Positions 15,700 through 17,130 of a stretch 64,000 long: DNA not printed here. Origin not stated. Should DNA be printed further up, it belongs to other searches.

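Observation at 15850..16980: About 44 uninterrupted hexapeptide repeats forming a predicted long left-handed beta-helix, encoded by GC-rich 18-bp-periodic DNA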

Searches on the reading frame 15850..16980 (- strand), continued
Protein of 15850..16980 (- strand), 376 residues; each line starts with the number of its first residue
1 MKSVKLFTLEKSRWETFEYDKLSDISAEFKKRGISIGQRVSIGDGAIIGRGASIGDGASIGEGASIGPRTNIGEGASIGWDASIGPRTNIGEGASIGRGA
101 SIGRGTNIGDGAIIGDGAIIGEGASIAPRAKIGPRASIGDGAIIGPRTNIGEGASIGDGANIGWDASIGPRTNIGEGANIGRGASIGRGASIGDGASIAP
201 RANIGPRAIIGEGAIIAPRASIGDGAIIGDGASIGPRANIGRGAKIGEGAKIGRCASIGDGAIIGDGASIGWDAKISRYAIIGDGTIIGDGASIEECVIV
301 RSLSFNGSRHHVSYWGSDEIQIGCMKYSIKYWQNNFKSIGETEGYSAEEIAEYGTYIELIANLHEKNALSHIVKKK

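Call 20: predict_structure(protein=window:15853-16980:-)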
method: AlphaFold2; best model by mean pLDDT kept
length: 376 residues; sequences in the alignment: 1
mean_pLDDT: 78.0   pTM: 0.72
mean pLDDT of the five models: 78.0, 75.4, 74.5, 72.4, 65.2
residues with pLDDT >= 90: 207; 70-90: 58; 50-70: 44; < 50: 67
segments of 3 or more residues with pLDDT < 50: 307-310, 315-376
pLDDT, mean of each block of 10 residues (from residue 1): 64 73 60 57 81 87 92 94 95 95 96 96 97 97 97 97 96 97 95 96 95 95 96 95 94 93 90 85 82 69 53 42 29 30 38 34 32 27
secondary structure, 60 per line:
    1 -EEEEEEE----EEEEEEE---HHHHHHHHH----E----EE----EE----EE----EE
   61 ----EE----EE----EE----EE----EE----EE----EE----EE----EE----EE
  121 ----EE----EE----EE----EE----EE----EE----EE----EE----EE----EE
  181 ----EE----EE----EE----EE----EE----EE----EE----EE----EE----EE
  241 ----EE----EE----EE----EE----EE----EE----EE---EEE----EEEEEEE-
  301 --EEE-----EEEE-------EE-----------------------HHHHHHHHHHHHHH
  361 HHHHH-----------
elements in order: E2-8 E13-19 H23-31 E286-288 E293-299 E303-305 E311-314 H347-365

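Call 23: get_annotated_region(hit=H3, flank=4000)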
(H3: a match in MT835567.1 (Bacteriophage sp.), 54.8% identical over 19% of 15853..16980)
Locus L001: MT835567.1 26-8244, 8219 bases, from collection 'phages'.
description: UNVERIFIED: Bacteriophage sp. clone scaffold_192 genomic sequence.
organism: Bacteriophage sp. (NCBI taxid 38018)
taxonomy: Viruses
host: -; source: human fecal samples; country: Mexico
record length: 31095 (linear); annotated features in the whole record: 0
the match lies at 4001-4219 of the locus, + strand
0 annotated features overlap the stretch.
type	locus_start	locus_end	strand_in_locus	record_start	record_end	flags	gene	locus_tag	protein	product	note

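Call 24: get_annotated_region(hit=H4, flank=4000)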
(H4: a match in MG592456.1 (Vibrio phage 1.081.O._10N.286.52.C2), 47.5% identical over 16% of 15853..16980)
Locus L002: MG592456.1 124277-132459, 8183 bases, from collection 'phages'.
description: Vibrio phage 1.081.O._10N.286.52.C2, partial genome.
organism: Vibrio phage 1.081.O._10N.286.52.C2 (NCBI taxid 2070722)
taxonomy: Viruses; Duplodnaviria; Heunggongvirae; Uroviricota; Caudoviricetes; Straboviridae; Schizotequatrovirus
host: Shewanella; source: iron chloride precipitation of 0.2um-filtered seawater, resuspended in oxalate solution; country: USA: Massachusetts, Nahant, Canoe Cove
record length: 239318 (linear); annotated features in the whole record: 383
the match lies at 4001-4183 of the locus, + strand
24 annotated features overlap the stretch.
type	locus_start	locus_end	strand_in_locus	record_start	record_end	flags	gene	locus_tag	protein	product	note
CDS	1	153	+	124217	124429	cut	-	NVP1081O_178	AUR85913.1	hypothetical protein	NVP1081O_178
CDS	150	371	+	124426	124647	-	-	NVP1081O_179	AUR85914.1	hypothetical protein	NVP1081O_179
CDS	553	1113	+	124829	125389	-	-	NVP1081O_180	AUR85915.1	hypothetical protein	NVP1081O_180; cvp_best_match:CAMPEP_0000001604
CDS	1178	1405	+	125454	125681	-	-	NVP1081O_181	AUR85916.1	TMhelix containing protein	NVP1081O_181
CDS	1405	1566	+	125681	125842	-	-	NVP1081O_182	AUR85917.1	TMhelix containing protein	NVP1081O_182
CDS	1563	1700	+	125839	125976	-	-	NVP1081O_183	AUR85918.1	TMhelix containing protein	NVP1081O_183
CDS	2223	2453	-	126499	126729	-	-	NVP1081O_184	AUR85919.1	hypothetical protein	NVP1081O_184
CDS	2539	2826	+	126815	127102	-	-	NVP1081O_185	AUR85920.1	hypothetical protein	NVP1081O_185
CDS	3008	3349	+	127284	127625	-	-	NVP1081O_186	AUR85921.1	hypothetical protein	NVP1081O_186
CDS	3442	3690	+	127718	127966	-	-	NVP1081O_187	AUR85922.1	hypothetical protein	NVP1081O_187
CDS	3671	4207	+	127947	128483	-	-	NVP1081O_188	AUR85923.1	hypothetical protein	NVP1081O_188; tara_best_match:OM-RGC.v1.011416830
CDS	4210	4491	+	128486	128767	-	-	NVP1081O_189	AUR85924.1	hypothetical protein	NVP1081O_189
CDS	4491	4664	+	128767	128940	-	-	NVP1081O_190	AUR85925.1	TMhelix containing protein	NVP1081O_190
CDS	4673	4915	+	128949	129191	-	-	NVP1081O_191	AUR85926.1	coil containing protein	NVP1081O_191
CDS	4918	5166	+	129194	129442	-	-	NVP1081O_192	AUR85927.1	hypothetical protein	NVP1081O_192; tara_best_match:OM-RGC.v1.033531568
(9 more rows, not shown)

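Call 25: get_annotated_region(hit=H2, flank=4000)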
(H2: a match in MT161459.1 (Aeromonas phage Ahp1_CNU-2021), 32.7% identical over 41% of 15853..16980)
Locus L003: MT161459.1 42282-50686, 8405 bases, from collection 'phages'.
description: Aeromonas phage Ahp1_CNU-2021, complete genome.
organism: Aeromonas phage Ahp1_CNU-2021 (NCBI taxid 2814919)
taxonomy: Viruses; Duplodnaviria; Heunggongvirae; Uroviricota; Caudoviricetes; Straboviridae
host: Aeromonas hydrophila; source: -; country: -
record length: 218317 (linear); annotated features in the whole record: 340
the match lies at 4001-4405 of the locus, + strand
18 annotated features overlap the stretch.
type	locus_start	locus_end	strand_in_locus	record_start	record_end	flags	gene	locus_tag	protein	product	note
CDS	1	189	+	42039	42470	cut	-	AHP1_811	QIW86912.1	hypothetical protein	-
CDS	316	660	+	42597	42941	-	-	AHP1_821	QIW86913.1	hypothetical protein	-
CDS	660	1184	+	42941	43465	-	-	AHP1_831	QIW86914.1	hypothetical protein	-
CDS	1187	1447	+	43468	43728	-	-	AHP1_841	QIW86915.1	hypothetical protein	-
CDS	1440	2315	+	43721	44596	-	-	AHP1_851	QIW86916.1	hypothetical protein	-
CDS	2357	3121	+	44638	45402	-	-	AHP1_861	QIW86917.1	hypothetical protein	-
CDS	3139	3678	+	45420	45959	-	-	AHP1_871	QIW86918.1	hypothetical protein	-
CDS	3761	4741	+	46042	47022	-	-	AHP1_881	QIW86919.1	hypothetical protein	-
CDS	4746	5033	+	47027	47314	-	-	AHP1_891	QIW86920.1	hypothetical protein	-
CDS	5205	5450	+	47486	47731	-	-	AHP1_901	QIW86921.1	hypothetical protein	-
CDS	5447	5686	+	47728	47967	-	-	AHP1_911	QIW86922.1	hypothetical protein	-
CDS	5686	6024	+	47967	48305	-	-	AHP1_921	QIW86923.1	hypothetical protein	-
CDS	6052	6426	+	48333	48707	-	-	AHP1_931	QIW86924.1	hypothetical protein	-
CDS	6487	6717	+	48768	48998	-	-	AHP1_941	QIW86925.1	hypothetical protein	-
CDS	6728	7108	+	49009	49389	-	-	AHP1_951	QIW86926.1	hypothetical protein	-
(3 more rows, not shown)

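Call 29: get_annotated_region(hit=H1, flank=4000)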
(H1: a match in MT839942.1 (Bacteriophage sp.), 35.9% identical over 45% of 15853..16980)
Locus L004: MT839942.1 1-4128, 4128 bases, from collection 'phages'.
description: UNVERIFIED: Bacteriophage sp. clone scaffold_15249 genomic sequence.
organism: Bacteriophage sp. (NCBI taxid 38018)
taxonomy: Viruses
host: -; source: human fecal samples; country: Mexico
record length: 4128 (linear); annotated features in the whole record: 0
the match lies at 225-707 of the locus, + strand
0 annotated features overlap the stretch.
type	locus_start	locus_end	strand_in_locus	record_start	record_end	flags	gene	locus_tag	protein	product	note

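Call 36: find_encoding_contigs(protein=window:15850-16980:-, flank=10000, max_places=4)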
Protein window:15850-16980:- (376 aa): no gene with exactly this product is on record in the collection.

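Call 37: find_encoding_contigs(protein=P0003, flank=6000, max_places=4)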
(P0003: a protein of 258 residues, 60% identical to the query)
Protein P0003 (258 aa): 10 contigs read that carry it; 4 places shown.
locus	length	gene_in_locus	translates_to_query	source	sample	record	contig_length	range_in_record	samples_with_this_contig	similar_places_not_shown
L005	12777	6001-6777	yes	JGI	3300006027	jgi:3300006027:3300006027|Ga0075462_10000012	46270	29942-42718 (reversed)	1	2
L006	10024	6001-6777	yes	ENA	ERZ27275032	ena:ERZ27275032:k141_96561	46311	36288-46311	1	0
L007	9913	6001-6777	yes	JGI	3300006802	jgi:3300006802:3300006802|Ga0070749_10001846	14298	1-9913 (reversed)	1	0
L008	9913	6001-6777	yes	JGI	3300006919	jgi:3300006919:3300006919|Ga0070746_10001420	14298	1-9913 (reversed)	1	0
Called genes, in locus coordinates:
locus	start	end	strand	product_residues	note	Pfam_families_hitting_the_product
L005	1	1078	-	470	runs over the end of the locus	PF13481:AAA_25, PF03796:DnaB_C, PF06745:ATPase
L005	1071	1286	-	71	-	PF13545:HTH_Crp_2 (faint), PF13560:HTH_31 (weak), PF01381:HTH_3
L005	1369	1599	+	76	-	-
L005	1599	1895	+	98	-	-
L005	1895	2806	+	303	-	PF09588:YqaJ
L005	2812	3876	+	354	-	-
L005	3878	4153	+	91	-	-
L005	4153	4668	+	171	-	PF07750:GcrA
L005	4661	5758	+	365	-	-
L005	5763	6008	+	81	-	-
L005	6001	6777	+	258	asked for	PF25087:GMPPB_C (faint), PF00132:Hexapep (weak), PF25084:LbH_EIF2B (weak), PF00132:Hexapep (weak)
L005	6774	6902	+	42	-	-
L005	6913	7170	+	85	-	-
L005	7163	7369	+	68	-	-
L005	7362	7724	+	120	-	-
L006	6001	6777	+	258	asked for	PF25087:GMPPB_C (faint), PF00132:Hexapep (weak), PF25084:LbH_EIF2B (weak), PF00132:Hexapep (weak)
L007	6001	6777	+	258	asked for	PF25087:GMPPB_C (faint), PF00132:Hexapep (weak), PF25084:LbH_EIF2B (weak), PF00132:Hexapep (weak)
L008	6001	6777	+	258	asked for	PF25087:GMPPB_C (faint), PF00132:Hexapep (weak), PF25084:LbH_EIF2B (weak), PF00132:Hexapep (weak)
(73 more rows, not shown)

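Call 79: search_protein_families(library=ncbifam, proteins=[window:15853-16980:-, P0003], max_evalue=0.1)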
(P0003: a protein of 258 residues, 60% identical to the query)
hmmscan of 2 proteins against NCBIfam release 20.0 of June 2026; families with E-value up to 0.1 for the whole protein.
window:15853-16980:- (376 aa): 43 families (the best 25 are shown)
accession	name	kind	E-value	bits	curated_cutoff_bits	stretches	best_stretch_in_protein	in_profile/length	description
NF002060.0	PRK00892.1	subfamily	4.8e-44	150.9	207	5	114-193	104-183/345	UDP-3-O-(3-hydroxymyristoyl)glucosamine N-acyltransferase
TIGR01853.1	lipid_A_lpxD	equivalog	2.3e-41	141.8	242.5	6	81-151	104-174/325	UDP-3-O-(3-hydroxymyristoyl)glucosamine N-acyltransferase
TIGR03570.1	NeuD_NnaD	subfamily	1.1e-39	136.2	160.8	3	120-216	90-186/202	NeuD/PglB/VioB family sugar acetyltransferase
NF003657.0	PRK05289.1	equivalog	4.4e-35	121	226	6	124-188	4-68/264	acyl-ACP--UDP-N-acetylglucosamine O-acyltransferase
TIGR01852.1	lipid_A_lpxA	equivalog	1.3e-28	100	231.05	5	126-188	1-63/254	acyl-ACP--UDP-N-acetylglucosamine O-acyltransferase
NF052502.1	man1P_GTase_Rv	exception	4.1e-22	78.5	440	4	158-250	251-340/352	mannose-1-phosphate guanylyltransferase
TIGR03992.1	Arch_glmU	subfamily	5.9e-18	64.9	292.1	4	31-127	240-334/393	bifunctional sugar-1-phosphate nucleotidylyltransferase/acetyltransferase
NF010933.0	PRK14353.1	equivalog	3.8e-17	62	505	3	191-289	270-371/453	bifunctional UDP-N-acetylglucosamine diphosphorylase/glucosamine-1-phosphate N-acetyltransferase GlmU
TIGR03532.1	DapD_Ac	equivalog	6.7e-17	61.9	231.75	5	190-252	87-149/231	2,3,4,5-tetrahydropyridine-2,6-dicarboxylate N-acetyltransferase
TIGR01173.1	glmU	equivalog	1.9e-16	59.9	366.85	3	157-289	266-401/452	bifunctional UDP-N-acetylglucosamine diphosphorylase/glucosamine-1-phosphate N-acetyltransferase GlmU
NF010934.1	PRK14354.1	equivalog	2.6e-16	59.2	450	3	69-195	256-377/447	bifunctional UDP-N-acetylglucosamine diphosphorylase/glucosamine-1-phosphate N-acetyltransferase GlmU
TIGR03308.1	phn_thr-fam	hypoth_equivalog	2.4e-15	57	201.65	3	23-65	98-140/204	phosphonate metabolim protein, transferase hexapeptide repeat family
NF010932.0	PRK14352.1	equivalog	4.9e-15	55.1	611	3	174-323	270-411/488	bifunctional UDP-N-acetylglucosamine diphosphorylase/glucosamine-1-phosphate N-acetyltransferase GlmU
NF050158.1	CarbAnhydGPos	equivalog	3e-13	49.8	250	3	92-134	86-128/172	gamma carbonic anhydrase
TIGR02353.1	NRPS_term_dom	equivalog_domain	1.4e-11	43.5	423.1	4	153-229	353-429/695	Pls/PosA family non-ribosomal peptide synthetase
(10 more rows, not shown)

P0003 (258 aa): 33 families (the best 25 are shown)
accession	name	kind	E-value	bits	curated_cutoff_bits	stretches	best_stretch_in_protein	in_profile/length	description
NF002060.0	PRK00892.1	subfamily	1.3e-26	93.6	207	2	96-173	108-185/345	UDP-3-O-(3-hydroxymyristoyl)glucosamine N-acyltransferase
TIGR01853.1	lipid_A_lpxD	equivalog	3.4e-23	82.1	242.5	2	27-111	90-174/325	UDP-3-O-(3-hydroxymyristoyl)glucosamine N-acyltransferase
NF003657.0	PRK05289.1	equivalog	1.1e-22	80.4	226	3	32-95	6-69/264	acyl-ACP--UDP-N-acetylglucosamine O-acyltransferase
TIGR03570.1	NeuD_NnaD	subfamily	8.1e-19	68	160.8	2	31-127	89-185/202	NeuD/PglB/VioB family sugar acetyltransferase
TIGR01852.1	lipid_A_lpxA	equivalog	4.9e-17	62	231.05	2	33-95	2-64/254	acyl-ACP--UDP-N-acetylglucosamine O-acyltransferase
NF010932.0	PRK14352.1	equivalog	1.6e-10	40.2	611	1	35-186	267-426/488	bifunctional UDP-N-acetylglucosamine diphosphorylase/glucosamine-1-phosphate N-acetyltransferase GlmU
TIGR01173.1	glmU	equivalog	1.7e-09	37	366.85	1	37-176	258-406/452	bifunctional UDP-N-acetylglucosamine diphosphorylase/glucosamine-1-phosphate N-acetyltransferase GlmU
NF052502.1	man1P_GTase_Rv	exception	6e-08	31.9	440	2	45-132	250-328/352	mannose-1-phosphate guanylyltransferase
TIGR03992.1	Arch_glmU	subfamily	2e-07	30.3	292.1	3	41-92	248-299/393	bifunctional sugar-1-phosphate nucleotidylyltransferase/acetyltransferase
NF010933.0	PRK14353.1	equivalog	2e-07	30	505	1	43-178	270-397/453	bifunctional UDP-N-acetylglucosamine diphosphorylase/glucosamine-1-phosphate N-acetyltransferase GlmU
NF010934.1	PRK14354.1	equivalog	2.6e-07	29.5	450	1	44-167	265-377/447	bifunctional UDP-N-acetylglucosamine diphosphorylase/glucosamine-1-phosphate N-acetyltransferase GlmU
TIGR03532.1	DapD_Ac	equivalog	1.1e-06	28.5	231.75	2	95-157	86-148/231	2,3,4,5-tetrahydropyridine-2,6-dicarboxylate N-acetyltransferase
NF010940.0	PRK14360.1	equivalog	1.3e-06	27.3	602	1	42-170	263-380/452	bifunctional UDP-N-acetylglucosamine diphosphorylase/glucosamine-1-phosphate N-acetyltransferase GlmU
NF010935.0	PRK14355.1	equivalog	3.3e-06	26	718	2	98-168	265-333/459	bifunctional UDP-N-acetylglucosamine diphosphorylase/glucosamine-1-phosphate N-acetyltransferase GlmU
NF006986.0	PRK09451.1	equivalog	1.5e-05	24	725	1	43-172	267-405/456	bifunctional UDP-N-acetylglucosamine diphosphorylase/glucosamine-1-phosphate N-acetyltransferase GlmU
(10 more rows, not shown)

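Call 80: search_protein_families(library=padloc, proteins=[window:15853-16980:-], max_evalue=0.01)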
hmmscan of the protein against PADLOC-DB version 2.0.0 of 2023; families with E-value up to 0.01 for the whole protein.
window:15853-16980:- (376 aa): 0 families

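Call 96: fold_search(model_id=the predicted structure, library=pdb)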
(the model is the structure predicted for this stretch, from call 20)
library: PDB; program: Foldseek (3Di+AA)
matches with E <= 10: 184; with E <= 0.001: 2
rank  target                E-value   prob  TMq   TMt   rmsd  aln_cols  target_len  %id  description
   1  2pyg_A                3.1e-04  0.97  0.22  0.22  13.2       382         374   12  Azotobacter vinelandii Mannuronan C-5 epimerase AlgE4 A-module (released 2008-05-27)
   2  4q1q_A                7.7e-04  0.98  0.22  0.27  12.0       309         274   14  Crystal structure of TibC-catalyzed hyper-glycosylated TibA55-350 fragment (released 2014-09-17)
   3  6fls_D                4.4e-03  0.57  0.13  0.20  11.9       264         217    9  Pentapeptide repeat family protein from Clostridium botulinum (released 2018-08-15)
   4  7koh_B                1.1e-02  0.41  0.16  0.13  14.0       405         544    9  Crystal structure of antigen 43 from Escherichia coli EDL933 (released 2022-03-09)
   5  7kob                  1.2e-02  0.92  0.28  0.29  11.0       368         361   11  Crystal structure of antigen 43b from Escherichia coli CFT073 (released 2022-03-09)
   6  5z9t_A                1.2e-02  0.90  0.28  0.23  11.5       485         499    8  a new PL6 alginate lyase complex with trisaccharide (released 2019-03-27)
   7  9j4i_A                1.2e-02  0.25  0.16  0.16  14.3       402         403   12  Crystal structure of GH9l Inulin fructotransferases (IFTase) in compex with fruetosyl nystose (GF4) (released 2024-09-04)
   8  7koh_A                1.3e-02  0.57  0.20  0.16  13.9       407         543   10  Crystal structure of antigen 43 from Escherichia coli EDL933 (released 2022-03-09)
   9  6g0x_A                1.5e-02  0.57  0.21  0.15  13.8       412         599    9  TAILSPIKE PROTEIN OF E. COLI BACTERIOPHAGE HK620 IN COMPLEX WITH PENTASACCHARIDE (released 2018-04-04)
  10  7koh_C                1.8e-02  0.54  0.21  0.16  14.6       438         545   10  Crystal structure of antigen 43 from Escherichia coli EDL933 (released 2022-03-09)
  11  7bz0_A                1.9e-02  0.80  0.26  0.21  12.4       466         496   11  complex structure of alginate lyase AlyF-OU02 with G6 (released 2021-03-10)
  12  7ko9                  1.9e-02  0.66  0.20  0.16  13.7       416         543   11  Crystal structure of antigen 43 from uropathogenic Escherichia coli UTI89 (released 2022-03-09)
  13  2x6x_A                2.0e-02  0.63  0.22  0.16  14.0       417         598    8  Tailspike protein mutant D339N of E.coli bacteriophage HK620 in complex with hexasaccharide (released 2011-03-02)
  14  7o0y_A                2.3e-02  0.30  0.17  0.16  15.7       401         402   10  ABC transporter NosDFY, nucleotide-free in GDN (released 2022-04-13)
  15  1ia5_A                2.5e-02  0.41  0.21  0.22  14.1       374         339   11  POLYGALACTURONASE FROM ASPERGILLUS ACULEATUS (released 2001-09-19)
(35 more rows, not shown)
